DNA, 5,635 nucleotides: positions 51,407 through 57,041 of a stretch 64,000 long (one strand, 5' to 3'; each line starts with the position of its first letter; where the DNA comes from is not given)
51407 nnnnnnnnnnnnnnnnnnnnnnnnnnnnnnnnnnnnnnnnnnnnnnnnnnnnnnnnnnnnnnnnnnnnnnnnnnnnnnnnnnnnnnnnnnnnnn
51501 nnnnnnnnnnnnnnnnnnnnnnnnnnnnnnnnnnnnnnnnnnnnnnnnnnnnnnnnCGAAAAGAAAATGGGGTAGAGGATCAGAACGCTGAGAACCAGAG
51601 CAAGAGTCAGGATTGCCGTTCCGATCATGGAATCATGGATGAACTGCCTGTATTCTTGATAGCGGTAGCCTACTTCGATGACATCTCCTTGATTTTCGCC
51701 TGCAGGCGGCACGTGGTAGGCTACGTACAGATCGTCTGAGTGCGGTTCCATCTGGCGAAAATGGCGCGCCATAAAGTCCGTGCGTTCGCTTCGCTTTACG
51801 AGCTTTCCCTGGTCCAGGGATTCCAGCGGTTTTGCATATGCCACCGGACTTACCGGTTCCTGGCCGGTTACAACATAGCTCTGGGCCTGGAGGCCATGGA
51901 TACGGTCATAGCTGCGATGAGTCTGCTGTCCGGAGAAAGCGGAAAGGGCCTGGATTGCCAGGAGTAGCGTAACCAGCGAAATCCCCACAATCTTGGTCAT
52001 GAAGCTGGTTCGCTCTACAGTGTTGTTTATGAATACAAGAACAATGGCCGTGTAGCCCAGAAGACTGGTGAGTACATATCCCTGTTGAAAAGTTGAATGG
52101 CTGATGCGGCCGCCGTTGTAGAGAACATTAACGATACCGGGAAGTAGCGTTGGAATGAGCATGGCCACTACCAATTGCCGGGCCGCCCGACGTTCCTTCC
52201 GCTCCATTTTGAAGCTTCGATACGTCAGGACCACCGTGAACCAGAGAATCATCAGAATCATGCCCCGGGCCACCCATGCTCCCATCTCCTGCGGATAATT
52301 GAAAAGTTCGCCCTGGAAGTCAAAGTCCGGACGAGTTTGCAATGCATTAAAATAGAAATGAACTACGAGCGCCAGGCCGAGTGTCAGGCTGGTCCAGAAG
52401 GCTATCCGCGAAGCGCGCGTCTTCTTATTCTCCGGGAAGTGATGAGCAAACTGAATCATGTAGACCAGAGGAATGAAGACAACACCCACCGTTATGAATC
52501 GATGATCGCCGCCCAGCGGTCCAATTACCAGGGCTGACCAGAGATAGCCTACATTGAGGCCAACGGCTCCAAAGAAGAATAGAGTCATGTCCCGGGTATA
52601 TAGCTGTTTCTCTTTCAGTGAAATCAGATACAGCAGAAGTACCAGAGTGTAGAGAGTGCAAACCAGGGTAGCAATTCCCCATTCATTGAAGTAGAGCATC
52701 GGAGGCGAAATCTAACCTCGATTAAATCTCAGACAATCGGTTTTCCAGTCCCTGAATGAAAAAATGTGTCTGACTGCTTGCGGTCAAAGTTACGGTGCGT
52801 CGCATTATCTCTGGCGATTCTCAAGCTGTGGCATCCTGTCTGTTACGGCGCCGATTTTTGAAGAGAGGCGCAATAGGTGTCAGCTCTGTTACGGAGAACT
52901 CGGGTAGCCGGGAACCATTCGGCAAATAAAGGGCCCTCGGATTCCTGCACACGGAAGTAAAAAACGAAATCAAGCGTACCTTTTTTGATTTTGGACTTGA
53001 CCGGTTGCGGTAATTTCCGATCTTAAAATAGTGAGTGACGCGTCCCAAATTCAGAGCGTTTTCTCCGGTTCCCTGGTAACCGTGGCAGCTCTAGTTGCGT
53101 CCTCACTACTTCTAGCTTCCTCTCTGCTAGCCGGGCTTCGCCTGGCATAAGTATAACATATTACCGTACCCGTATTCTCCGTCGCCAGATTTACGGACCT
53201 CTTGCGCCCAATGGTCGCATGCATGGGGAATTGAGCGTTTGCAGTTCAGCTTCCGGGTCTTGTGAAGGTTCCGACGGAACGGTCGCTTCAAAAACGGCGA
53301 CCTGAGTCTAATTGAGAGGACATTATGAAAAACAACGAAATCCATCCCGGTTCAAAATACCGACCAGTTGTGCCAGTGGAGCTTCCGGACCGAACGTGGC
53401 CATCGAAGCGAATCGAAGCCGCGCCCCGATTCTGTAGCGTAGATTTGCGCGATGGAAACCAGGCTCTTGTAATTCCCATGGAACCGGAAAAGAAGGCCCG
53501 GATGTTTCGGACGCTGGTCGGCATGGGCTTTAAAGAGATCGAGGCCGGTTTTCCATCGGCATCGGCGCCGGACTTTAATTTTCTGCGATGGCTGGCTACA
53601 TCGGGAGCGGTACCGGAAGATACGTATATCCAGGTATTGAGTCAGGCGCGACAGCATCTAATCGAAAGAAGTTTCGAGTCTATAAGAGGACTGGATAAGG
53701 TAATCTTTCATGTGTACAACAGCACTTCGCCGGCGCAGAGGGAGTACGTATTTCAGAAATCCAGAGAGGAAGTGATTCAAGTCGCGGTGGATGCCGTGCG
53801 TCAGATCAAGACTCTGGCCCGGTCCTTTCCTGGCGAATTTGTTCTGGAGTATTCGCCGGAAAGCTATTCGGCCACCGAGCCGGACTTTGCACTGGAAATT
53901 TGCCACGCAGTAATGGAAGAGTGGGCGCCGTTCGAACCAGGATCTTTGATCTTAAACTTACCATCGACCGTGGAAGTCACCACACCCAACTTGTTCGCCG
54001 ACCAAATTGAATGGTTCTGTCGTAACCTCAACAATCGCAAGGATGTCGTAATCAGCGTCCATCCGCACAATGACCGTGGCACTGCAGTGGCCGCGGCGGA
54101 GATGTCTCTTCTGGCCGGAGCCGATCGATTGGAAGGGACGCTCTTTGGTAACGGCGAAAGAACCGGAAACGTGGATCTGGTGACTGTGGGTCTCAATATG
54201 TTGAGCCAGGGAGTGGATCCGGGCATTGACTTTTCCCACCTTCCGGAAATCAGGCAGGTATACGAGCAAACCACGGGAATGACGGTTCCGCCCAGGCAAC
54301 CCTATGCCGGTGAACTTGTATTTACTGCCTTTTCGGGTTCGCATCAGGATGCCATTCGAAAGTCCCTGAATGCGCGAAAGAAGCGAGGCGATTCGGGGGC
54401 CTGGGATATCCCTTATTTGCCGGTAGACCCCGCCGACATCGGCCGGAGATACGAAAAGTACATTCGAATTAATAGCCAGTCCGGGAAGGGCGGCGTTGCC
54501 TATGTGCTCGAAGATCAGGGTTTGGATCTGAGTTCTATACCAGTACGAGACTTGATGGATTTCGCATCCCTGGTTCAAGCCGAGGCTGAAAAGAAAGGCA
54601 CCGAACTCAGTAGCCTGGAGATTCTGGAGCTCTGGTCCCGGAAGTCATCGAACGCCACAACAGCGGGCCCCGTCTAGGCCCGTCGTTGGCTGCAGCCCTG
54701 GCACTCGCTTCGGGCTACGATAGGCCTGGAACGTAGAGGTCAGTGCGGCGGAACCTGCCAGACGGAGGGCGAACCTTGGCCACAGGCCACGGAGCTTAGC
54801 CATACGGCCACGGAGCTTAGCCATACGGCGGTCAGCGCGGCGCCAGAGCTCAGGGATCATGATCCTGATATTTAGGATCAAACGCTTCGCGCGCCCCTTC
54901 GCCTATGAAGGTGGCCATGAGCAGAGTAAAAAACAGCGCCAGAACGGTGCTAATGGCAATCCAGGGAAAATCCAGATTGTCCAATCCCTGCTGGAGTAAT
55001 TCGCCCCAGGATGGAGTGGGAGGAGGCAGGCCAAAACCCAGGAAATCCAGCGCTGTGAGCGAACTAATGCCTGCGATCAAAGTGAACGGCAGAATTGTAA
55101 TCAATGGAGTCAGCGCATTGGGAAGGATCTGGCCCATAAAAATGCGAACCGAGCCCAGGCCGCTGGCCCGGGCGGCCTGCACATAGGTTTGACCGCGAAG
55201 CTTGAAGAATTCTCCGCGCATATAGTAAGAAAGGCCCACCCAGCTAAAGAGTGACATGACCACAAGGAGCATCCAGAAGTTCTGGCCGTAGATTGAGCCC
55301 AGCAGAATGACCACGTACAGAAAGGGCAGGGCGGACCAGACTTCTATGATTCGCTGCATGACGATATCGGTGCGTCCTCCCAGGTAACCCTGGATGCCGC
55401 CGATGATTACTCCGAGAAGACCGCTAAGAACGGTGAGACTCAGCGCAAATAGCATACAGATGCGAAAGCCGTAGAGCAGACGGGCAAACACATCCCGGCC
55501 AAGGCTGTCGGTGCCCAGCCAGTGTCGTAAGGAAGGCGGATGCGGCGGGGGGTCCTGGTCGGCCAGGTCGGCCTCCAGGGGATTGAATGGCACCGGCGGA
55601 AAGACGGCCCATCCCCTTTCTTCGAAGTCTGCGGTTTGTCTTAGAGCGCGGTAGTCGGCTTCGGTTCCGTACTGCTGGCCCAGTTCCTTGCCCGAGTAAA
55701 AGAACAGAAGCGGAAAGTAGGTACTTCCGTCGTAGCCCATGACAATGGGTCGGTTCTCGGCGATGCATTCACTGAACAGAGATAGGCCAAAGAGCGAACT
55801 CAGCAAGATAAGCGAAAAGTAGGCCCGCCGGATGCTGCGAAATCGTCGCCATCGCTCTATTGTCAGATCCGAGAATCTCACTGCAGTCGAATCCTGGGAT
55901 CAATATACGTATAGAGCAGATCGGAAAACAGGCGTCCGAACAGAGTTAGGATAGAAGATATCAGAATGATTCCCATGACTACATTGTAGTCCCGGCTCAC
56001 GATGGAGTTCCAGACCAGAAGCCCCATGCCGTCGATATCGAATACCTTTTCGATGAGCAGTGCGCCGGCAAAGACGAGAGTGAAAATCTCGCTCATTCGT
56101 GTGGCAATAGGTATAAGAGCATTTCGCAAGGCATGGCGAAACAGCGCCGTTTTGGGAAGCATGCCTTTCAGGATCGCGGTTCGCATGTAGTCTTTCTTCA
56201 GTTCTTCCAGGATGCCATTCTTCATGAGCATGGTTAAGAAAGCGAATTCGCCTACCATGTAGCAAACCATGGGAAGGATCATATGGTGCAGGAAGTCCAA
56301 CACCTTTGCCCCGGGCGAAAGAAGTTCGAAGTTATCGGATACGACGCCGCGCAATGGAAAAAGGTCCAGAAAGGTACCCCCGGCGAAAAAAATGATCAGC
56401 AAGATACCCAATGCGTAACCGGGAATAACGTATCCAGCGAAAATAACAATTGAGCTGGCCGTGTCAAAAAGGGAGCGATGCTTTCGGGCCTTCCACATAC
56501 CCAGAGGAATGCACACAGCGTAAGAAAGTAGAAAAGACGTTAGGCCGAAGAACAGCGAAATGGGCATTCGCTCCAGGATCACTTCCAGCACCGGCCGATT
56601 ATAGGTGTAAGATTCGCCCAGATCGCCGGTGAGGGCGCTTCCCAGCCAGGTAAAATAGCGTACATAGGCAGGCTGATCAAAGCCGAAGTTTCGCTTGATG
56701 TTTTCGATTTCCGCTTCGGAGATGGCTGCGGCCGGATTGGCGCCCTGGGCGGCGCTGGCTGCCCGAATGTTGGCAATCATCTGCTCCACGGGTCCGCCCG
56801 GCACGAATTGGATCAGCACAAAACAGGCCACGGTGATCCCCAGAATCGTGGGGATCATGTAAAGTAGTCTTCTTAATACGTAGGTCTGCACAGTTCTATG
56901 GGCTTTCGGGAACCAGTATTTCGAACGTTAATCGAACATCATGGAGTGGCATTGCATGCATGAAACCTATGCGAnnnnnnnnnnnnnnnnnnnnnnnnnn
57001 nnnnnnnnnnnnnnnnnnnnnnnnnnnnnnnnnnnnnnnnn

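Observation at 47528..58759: Peptide ABC transporter operon split by a 7TMR-DISM phosphatase paralog and an oppositely oriented leuA-like gene; the phosphatase is translationally chained to oppDF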

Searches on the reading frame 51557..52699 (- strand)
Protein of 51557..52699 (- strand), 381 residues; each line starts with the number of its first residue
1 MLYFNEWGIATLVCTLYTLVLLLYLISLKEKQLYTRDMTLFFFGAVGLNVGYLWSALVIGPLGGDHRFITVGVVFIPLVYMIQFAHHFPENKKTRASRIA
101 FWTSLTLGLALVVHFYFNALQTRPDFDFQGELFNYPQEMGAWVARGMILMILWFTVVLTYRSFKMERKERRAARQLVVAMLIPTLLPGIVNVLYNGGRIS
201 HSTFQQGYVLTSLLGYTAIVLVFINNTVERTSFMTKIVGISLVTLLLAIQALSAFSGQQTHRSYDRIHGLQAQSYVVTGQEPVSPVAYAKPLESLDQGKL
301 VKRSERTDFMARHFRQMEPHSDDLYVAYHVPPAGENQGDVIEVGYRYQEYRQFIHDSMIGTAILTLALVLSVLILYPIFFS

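Call 35: search_protein_families(library=pfam, proteins=[window:51557-52699:-], max_evalue=10)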
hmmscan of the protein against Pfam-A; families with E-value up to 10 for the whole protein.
window:51557-52699:- (381 aa): 4 families
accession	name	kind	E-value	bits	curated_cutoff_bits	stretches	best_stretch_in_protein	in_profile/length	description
PF16913.11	PUNUT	-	0.00045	20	30.6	1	115-263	23-157/321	Purine nucleobase transmembrane transport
PF07937.16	DUF1686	-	0.0091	16.4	25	1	22-114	78-172/182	Protein of unknown function (DUF1686)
PF10251.14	PEN-2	-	0.041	14.7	25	1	67-96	11-40/93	Presenilin enhancer-2 subunit of gamma secretase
PF11367.14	Tail_completion_gp17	-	0.12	13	24.5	1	242-289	3-48/124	Tail completion protein gp17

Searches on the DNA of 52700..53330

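Call 58: search_rna_families(source=window, start=52700, end=53330, threshold=evalue, max_evalue=1)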
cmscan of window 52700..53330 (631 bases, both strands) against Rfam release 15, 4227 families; matches with E-value up to 1: 0.
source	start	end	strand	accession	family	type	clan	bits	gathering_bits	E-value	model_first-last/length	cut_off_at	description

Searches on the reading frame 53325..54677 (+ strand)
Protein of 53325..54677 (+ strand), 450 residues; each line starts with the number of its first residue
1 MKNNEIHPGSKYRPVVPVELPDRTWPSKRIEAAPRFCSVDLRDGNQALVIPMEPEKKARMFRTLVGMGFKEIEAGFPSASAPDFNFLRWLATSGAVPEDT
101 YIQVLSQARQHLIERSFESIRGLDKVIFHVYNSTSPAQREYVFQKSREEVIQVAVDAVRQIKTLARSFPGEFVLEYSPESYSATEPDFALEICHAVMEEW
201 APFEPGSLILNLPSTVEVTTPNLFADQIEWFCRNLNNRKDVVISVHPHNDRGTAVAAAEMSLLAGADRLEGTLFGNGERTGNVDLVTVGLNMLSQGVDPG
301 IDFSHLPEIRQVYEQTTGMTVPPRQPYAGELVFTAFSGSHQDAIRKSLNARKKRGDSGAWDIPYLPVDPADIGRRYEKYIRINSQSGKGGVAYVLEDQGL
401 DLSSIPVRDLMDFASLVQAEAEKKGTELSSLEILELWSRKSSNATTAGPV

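Call 3: search_protein_families(library=pfam, proteins=[window:53325-54677:+])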
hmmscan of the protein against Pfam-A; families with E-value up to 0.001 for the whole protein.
window:53325-54677:+ (450 aa): 2 families
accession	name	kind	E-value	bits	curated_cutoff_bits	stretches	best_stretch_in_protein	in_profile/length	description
PF00682.25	HMGL-like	-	6.1e-73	245.8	29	1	34-311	2-258/260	HMGL-like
PF22615.1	IPMS_D2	-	1.1e-32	112.5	27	1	330-396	1-66/66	Alpha-isopropylmalate synthase, post-catalytic domain-like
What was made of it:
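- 53325..54677 (+): leuA-like 2-isopropylmalate synthase, 450 aa. It has the catalytic barrel and subdomain but no C-terminal regulatory LeuA_dimer domain. It is on the opposite strand and interrupts the transporter. HMGL-like + IPMS_D2 only (call 3).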

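Call 4: search_protein_families(library=ncbifam, proteins=[window:53325-54677:+])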
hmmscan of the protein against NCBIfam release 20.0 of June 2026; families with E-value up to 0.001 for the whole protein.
window:53325-54677:+ (450 aa): 19 families
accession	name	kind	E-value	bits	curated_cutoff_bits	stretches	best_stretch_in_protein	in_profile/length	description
NF002991.1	PRK03739.1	subfamily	8.7e-204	678.3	455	1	10-441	3-433/550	2-isopropylmalate synthase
TIGR00970.1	leuA_yeast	equivalog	2.6e-178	594.1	697.4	1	8-439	1-436/564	2-isopropylmalate synthase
NF011420.0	PRK14847.1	equivalog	8e-117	389.9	604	1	7-329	4-329/333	2-isopropylmalate synthase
NF042434.1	IPMS_Lepto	equivalog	4.6e-57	193.7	500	1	34-414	6-366/374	2-isopropylmalate synthase LeuA2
NF002086.0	PRK00915.1-3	equivalog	2.9e-50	171.2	532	1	40-411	13-359/516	2-isopropylmalate synthase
TIGR00973.1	leuA_bact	equivalog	5.2e-46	157.2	598.7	1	40-426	8-370/494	2-isopropylmalate synthase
NF002085.0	PRK00915.1-2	subfamily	1.4e-43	149.4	517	1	40-408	20-351/504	2-isopropylmalate synthase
TIGR02090.1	LEU1_arch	subfamily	2.6e-43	148.5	484.75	1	40-409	7-339/363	isopropylmalate/citramalate/homocitrate synthases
NF002087.0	PRK00915.1-4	equivalog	2.8e-43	148.2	729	1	40-347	13-309/516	2-isopropylmalate synthase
NF002088.0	PRK00915.1-5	equivalog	6.8e-43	146.9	697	1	38-347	8-306/514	2-isopropylmalate synthase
NF041069.1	IPMS_Sufob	equivalog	5.8e-39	134.4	600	1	39-413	6-345/371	isopropylmalate synthase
NF002084.0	PRK00915.1-1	equivalog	1.6e-36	125.9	748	1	40-410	11-356/523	2-isopropylmalate synthase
TIGR02660.1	nifV_homocitr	equivalog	8e-31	107.6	462.9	1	38-431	6-359/365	homocitrate synthase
TIGR02146.1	LysS_fung_arch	equivalog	2.7e-27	95.9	413.55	1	41-404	6-332/344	homocitrate synthase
TIGR00977.1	citramal_synth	equivalog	7.9e-22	77.2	450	1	40-412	8-360/526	citramalate synthase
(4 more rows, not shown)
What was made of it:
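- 53325..54677 (+): NF002991 scores 678 bits against a cut-off of 455, matching profile positions 3-433 of 550 (call 4).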

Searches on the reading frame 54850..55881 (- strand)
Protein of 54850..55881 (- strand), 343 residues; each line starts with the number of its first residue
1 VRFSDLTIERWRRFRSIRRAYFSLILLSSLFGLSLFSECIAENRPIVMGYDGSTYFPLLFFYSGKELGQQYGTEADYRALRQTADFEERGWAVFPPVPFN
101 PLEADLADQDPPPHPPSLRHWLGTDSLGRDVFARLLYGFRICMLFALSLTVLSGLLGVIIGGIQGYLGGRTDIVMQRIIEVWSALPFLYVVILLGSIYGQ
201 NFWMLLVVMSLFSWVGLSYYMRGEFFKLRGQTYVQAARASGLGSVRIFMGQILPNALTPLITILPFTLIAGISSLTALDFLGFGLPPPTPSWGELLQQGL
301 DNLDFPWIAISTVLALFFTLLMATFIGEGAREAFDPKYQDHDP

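Call 3: search_protein_families(library=pfam, proteins=[window:54850-55881:-])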
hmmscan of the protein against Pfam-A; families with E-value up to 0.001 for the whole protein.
window:54850-55881:- (343 aa): 1 family
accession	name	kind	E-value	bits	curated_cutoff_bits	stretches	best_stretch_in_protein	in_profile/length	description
PF00528.27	BPD_transp_1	-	5.8e-28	98.3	26.4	1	157-338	1-182/184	Binding-protein-dependent transport system inner membrane component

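Call 4: search_protein_families(library=ncbifam, proteins=[window:54850-55881:-])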
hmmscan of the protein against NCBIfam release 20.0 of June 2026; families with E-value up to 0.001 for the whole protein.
window:54850-55881:- (343 aa): 20 families
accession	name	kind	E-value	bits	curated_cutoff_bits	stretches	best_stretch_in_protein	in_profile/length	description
NF011596.0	PRK15021.1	subfamily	4e-99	331.9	439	1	2-337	3-338/341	microcin C ABC transporter permease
NF045476.1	Opp4C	equivalog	4e-63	213.3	350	1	114-337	51-278/278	oligopeptide ABC transporter permease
NF045474.1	Opp2C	equivalog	7.7e-50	169.7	300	1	101-335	4-236/236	nickel transporter permease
NF045475.1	Opp3C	equivalog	1.2e-49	169.2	450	1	119-338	107-327/328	oligopeptide ABC transporter permease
TIGR02790.1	nickel_nikC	equivalog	1.2e-45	156.1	358.45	1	98-335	23-258/258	nickel ABC transporter permease subunit NikC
NF011662.0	PRK15082.1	equivalog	2e-44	152.2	484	1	106-339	67-301/303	glutathione ABC transporter permease GsiD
NF011935.0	PRK15406.1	equivalog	1.2e-43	150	433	1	119-337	81-300/302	oligopeptide ABC transporter permease OppC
NF045473.1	Opp1C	equivalog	8.4e-43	146.7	350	1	114-337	42-266/267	nickel/cobalt ABC transporter permease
NF008160.0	PRK10913.1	equivalog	5.8e-41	140.8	483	1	117-339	76-299/300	dipeptide ABC transporter permease DppC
NF007376.0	PRK09881.1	equivalog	3.5e-39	134.6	434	1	114-340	68-295/298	D,D-dipeptide ABC transporter permease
NF007738.0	PRK10417.1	equivalog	8.4e-39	133.7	335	1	97-339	32-272/277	nickel ABC transporter permease subunit NikC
NF043080.1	MMSYN1_0166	equivalog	7.6e-35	120.3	370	1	112-337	75-304/307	oligopeptide ABC transporter permease OppC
NF047573.1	opine_perm_CntC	exception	1.1e-32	113.5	440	1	115-337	47-270/271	staphylopine uptake ABC transporter permease subunit CntC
NF011691.0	PRK15111.1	equivalog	2.3e-24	86.5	379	1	120-334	76-291/296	putrescine export ABC transporter permease SapC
NF045472.1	Opp4B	equivalog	2e-08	33.9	450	1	207-336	193-316/319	oligopeptide ABC transporter permease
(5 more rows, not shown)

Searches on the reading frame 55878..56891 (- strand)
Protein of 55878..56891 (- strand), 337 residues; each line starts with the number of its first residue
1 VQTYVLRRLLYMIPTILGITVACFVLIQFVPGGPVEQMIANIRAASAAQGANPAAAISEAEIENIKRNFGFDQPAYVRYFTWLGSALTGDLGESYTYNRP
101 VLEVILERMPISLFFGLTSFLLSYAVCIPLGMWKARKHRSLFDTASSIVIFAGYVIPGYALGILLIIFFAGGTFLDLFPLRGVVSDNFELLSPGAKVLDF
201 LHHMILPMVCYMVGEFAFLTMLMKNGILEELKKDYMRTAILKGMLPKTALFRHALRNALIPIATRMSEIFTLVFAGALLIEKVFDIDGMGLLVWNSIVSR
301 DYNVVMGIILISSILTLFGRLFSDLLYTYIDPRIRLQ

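Call 3: search_protein_families(library=pfam, proteins=[window:55878-56891:-])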
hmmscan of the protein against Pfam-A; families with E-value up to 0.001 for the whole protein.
window:55878-56891:- (337 aa): 2 families
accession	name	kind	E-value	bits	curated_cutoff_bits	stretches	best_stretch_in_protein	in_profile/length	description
PF00528.27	BPD_transp_1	-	1.2e-32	113.5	26.4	1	128-335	2-183/184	Binding-protein-dependent transport system inner membrane component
PF19300.4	BPD_transp_1_N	-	6.4e-07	30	23.8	1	1-113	1-111/114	Binding-prot-dependent transport system membrane comp, N-term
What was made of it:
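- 55878..56891 (-): Permease oppB. Its best NCBIfam match is YejB-like, below the curated cut-off. BPD_transp_1 + BPD_transp_1_N (call 3).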

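Call 4: search_protein_families(library=ncbifam, proteins=[window:55878-56891:-])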
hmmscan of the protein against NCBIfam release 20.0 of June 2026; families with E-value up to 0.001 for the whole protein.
window:55878-56891:- (337 aa): 12 families
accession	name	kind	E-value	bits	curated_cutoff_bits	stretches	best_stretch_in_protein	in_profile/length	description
NF011712.0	PRK15133.1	subfamily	6.2e-83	278.7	445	2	61-335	85-360/364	microcin C ABC transporter permease YejB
NF045472.1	Opp4B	equivalog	2.2e-73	247.3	450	1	1-335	1-319/319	oligopeptide ABC transporter permease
NF045470.1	Opp2B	equivalog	5.3e-66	222.8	350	1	8-335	1-300/300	nickel ABC transporter permease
TIGR02789.1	nickel_nikB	equivalog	1e-57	195.9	447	1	1-335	1-307/314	nickel ABC transporter permease subunit NikB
NF045469.1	Opp1B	equivalog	3.7e-54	184.3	380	1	1-335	1-307/307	nickel/cobalt ABC transporter permease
NF045471.1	Opp3B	equivalog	3.4e-53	181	480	1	1-337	1-305/308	oligopeptide ABC transporter permease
NF007677.0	PRK10352.1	equivalog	1e-47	162.7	433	1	1-336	1-308/314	nickel ABC transporter permease subunit NikB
NF008161.0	PRK10914.1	equivalog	1.3e-47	162.6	590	1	1-335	1-336/339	dipeptide ABC transporter permease DppB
NF011661.0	PRK15081.1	equivalog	1.8e-43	149.2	463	1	1-336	1-305/306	glutathione ABC transporter permease GsiC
NF007008.0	PRK09471.1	equivalog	6.6e-42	144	388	1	1-335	1-305/306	oligopeptide ABC transporter permease OppB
NF043081.1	MMSYN1_0165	equivalog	1.2e-39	136.5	350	1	76-337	144-387/388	oligopeptide ABC transporter permease OppB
NF011690.0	PRK15110.1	equivalog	4.9e-25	88.6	432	1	79-329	44-308/321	putrescine export ABC transporter permease SapB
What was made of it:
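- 55878..56891 (-): NF011712 scores 279 bits against a cut-off of 445 (call 4).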
